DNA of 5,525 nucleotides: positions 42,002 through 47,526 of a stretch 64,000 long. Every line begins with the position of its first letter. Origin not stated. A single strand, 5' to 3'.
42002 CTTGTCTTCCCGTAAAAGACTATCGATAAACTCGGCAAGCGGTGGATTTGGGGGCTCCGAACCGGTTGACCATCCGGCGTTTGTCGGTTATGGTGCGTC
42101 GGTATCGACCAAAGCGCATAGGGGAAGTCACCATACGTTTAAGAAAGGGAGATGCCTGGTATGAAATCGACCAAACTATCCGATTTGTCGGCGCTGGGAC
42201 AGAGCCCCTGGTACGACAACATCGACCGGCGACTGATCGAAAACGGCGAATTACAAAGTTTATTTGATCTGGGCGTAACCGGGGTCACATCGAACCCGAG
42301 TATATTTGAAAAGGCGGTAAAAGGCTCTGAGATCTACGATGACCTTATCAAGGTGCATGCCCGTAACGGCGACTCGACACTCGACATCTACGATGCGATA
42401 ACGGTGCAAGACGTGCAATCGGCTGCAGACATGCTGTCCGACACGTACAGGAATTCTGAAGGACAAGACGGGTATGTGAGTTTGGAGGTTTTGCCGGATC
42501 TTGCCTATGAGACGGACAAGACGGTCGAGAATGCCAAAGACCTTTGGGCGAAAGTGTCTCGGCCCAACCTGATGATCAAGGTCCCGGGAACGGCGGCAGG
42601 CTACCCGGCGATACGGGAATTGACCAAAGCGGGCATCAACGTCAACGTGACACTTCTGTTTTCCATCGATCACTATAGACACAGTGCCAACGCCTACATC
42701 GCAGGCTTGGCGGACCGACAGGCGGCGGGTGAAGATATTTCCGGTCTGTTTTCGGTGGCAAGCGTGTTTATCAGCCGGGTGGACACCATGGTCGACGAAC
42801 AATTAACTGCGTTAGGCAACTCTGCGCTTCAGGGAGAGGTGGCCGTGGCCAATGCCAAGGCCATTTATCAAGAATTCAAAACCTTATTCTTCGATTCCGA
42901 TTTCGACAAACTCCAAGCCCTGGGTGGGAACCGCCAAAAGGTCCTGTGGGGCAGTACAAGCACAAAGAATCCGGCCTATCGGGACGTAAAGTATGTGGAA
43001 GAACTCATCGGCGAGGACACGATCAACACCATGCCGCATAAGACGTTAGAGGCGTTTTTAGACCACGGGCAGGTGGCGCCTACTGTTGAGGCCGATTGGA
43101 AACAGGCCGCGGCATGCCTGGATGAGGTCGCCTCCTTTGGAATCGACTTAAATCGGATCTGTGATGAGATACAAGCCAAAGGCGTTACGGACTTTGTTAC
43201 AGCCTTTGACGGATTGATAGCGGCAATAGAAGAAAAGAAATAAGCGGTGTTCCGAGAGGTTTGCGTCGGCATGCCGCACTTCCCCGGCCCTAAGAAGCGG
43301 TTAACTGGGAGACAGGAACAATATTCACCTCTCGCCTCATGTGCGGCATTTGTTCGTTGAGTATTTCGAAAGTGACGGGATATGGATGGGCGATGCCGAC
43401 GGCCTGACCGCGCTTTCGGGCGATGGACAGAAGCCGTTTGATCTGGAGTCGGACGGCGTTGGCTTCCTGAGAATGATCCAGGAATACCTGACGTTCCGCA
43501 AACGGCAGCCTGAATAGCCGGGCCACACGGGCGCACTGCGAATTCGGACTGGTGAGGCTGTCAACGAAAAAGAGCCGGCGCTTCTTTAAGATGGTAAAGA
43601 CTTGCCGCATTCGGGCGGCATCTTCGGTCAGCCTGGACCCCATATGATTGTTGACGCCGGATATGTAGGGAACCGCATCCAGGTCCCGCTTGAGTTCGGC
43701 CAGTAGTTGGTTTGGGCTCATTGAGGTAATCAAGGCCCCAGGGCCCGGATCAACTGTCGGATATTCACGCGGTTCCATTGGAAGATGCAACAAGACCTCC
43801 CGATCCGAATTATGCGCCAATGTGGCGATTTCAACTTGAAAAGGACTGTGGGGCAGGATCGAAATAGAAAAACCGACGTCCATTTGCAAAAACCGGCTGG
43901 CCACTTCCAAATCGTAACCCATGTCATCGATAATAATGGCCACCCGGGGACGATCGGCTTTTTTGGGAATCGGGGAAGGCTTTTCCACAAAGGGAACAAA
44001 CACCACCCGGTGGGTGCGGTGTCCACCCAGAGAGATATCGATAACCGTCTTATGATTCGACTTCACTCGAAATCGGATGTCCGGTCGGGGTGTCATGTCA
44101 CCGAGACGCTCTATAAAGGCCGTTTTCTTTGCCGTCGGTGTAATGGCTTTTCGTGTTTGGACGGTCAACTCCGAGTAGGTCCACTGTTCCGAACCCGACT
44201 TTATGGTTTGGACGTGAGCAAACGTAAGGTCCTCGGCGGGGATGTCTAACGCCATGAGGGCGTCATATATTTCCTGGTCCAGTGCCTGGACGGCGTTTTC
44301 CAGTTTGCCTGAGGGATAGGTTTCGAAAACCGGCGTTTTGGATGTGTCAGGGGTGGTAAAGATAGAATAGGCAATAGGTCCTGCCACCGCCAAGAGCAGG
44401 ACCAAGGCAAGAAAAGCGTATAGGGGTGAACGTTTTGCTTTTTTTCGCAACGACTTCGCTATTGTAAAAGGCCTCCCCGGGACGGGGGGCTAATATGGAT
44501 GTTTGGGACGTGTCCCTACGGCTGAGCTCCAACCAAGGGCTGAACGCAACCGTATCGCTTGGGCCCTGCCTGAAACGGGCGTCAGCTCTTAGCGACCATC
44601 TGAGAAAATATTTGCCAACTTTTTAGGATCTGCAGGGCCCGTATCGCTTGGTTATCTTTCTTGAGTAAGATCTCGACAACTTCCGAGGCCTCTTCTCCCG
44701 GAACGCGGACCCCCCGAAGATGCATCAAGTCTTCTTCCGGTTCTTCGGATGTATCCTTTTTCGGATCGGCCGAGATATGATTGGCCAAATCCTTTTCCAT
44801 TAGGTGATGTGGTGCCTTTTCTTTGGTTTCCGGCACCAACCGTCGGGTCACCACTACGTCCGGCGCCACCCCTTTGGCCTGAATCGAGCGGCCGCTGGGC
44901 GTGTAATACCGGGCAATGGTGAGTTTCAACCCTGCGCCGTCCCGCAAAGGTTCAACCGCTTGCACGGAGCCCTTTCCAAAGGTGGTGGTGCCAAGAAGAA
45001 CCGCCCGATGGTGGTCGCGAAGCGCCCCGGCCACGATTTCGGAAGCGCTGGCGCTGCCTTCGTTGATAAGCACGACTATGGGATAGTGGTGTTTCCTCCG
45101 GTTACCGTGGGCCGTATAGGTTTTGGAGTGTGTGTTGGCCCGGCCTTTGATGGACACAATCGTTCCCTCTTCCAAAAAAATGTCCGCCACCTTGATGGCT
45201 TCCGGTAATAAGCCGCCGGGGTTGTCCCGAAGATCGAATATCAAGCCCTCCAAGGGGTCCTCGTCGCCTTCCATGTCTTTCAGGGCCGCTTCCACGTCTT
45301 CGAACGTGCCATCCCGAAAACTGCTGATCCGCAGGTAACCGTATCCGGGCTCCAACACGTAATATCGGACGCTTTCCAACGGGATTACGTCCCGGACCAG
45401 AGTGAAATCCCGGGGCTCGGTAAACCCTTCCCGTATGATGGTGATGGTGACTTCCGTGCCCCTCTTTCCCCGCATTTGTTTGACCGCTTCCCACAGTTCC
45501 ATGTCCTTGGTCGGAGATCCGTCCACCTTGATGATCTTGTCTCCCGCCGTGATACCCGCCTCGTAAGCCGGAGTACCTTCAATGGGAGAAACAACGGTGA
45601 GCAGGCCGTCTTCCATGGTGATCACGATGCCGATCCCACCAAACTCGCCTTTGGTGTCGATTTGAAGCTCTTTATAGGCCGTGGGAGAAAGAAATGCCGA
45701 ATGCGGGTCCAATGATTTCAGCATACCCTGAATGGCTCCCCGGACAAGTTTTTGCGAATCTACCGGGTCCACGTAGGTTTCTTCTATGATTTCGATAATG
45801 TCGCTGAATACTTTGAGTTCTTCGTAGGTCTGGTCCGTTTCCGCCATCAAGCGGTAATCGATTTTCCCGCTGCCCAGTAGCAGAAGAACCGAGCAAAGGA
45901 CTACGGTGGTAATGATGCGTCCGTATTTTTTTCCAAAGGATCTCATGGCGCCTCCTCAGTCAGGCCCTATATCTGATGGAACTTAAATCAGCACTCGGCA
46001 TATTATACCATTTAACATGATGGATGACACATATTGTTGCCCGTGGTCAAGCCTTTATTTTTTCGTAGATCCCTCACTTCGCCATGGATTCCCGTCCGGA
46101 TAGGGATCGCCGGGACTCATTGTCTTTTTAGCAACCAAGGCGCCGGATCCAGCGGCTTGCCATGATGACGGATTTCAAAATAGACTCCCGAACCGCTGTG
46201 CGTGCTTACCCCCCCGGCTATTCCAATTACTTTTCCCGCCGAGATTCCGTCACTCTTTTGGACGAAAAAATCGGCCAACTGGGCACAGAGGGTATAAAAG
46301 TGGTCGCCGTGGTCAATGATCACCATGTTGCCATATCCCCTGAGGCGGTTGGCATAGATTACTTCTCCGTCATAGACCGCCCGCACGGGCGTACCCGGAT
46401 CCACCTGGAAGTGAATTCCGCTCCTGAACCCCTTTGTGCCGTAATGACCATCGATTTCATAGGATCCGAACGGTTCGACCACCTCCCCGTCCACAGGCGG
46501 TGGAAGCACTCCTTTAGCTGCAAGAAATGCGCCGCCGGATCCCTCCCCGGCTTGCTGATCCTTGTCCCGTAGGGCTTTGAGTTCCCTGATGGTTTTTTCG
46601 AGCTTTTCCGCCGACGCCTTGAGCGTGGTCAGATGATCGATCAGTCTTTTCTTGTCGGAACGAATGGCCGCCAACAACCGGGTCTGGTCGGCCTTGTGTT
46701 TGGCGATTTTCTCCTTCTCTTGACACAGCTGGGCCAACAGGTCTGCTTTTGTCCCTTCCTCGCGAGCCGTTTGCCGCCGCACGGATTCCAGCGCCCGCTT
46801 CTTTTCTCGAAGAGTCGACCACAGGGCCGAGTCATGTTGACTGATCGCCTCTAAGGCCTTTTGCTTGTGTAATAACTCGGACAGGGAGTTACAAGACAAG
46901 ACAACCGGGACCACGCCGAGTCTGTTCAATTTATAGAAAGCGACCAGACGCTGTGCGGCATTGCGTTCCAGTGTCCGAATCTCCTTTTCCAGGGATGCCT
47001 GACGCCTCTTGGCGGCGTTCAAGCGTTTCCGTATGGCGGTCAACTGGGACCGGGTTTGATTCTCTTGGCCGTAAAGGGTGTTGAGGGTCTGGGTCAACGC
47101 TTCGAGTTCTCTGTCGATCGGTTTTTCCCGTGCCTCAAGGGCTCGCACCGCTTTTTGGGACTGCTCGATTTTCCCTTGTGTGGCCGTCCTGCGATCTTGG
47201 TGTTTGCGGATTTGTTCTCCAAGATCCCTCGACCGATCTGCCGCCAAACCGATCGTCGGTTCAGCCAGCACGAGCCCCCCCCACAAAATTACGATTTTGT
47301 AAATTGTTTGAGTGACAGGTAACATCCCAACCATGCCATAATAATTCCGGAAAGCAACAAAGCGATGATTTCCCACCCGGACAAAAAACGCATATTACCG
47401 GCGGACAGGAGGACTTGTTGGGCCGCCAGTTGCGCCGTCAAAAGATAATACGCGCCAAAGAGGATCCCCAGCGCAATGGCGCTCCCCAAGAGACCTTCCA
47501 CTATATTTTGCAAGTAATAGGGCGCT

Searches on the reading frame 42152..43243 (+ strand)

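Call 7: search_protein_families(library=pfam, proteins=[window:42152-43243:+])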
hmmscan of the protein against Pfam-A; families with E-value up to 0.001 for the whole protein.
window:42152-43243:+ (363 aa): 1 family
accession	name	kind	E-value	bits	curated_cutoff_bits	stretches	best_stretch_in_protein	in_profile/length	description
PF00923.25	TAL_FSA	-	5.9e-83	278.9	27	1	20-358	2-284/285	Transaldolase/Fructose-6-phosphate aldolase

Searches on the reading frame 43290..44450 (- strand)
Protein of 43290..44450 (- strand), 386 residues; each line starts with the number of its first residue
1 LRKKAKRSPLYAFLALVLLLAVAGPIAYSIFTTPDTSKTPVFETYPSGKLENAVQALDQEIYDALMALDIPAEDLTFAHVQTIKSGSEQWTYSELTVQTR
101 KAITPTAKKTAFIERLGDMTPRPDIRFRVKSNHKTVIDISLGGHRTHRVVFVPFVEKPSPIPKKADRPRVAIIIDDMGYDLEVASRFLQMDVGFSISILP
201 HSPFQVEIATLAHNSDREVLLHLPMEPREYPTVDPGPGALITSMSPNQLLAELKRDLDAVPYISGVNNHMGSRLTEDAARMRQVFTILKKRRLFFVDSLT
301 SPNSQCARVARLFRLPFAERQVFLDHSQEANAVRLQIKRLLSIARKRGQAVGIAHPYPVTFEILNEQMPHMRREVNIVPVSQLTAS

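Call 7: search_protein_families(library=pfam, proteins=[window:43290-44450:-])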
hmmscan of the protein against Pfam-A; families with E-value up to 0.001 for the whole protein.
window:43290-44450:- (386 aa): 1 family
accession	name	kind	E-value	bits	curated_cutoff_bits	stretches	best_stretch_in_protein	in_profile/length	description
PF04748.18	Polysacc_deac_2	-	8.7e-76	254.2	27.5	1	172-383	1-211/212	Divergent polysaccharide deacetylase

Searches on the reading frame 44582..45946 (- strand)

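Call 7: search_protein_families(library=pfam, proteins=[window:44582-45946:-])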
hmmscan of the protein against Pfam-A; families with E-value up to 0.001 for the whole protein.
window:44582-45946:- (454 aa): 5 families
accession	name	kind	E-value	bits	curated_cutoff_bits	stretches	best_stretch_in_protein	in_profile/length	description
PF03572.23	Peptidase_S41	-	9.5e-57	191.6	24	1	202-366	2-165/165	Peptidase family S41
PF13180.12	PDZ_2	-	2.6e-12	47.3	27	1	103-174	1-71/80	PDZ domain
PF17820.7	PDZ_6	-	6.9e-11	42.2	27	1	118-172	2-54/54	PDZ domain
PF22694.1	CtpB_N-like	-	1e-10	42.4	27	1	36-86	30-81/85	Activating protease CtpB N-terminal domain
PF00595.29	PDZ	-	1.2e-10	42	23.2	1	101-170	8-80/81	PDZ domain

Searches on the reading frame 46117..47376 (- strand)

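Call 7: search_protein_families(library=pfam, proteins=[window:46117-47376:-])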
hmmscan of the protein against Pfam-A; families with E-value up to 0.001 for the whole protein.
window:46117-47376:- (419 aa): 1 family
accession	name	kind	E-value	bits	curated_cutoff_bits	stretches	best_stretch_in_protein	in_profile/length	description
PF01551.29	Peptidase_M23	-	6.5e-24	84.4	28.7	1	317-411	2-96/96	Peptidase family M23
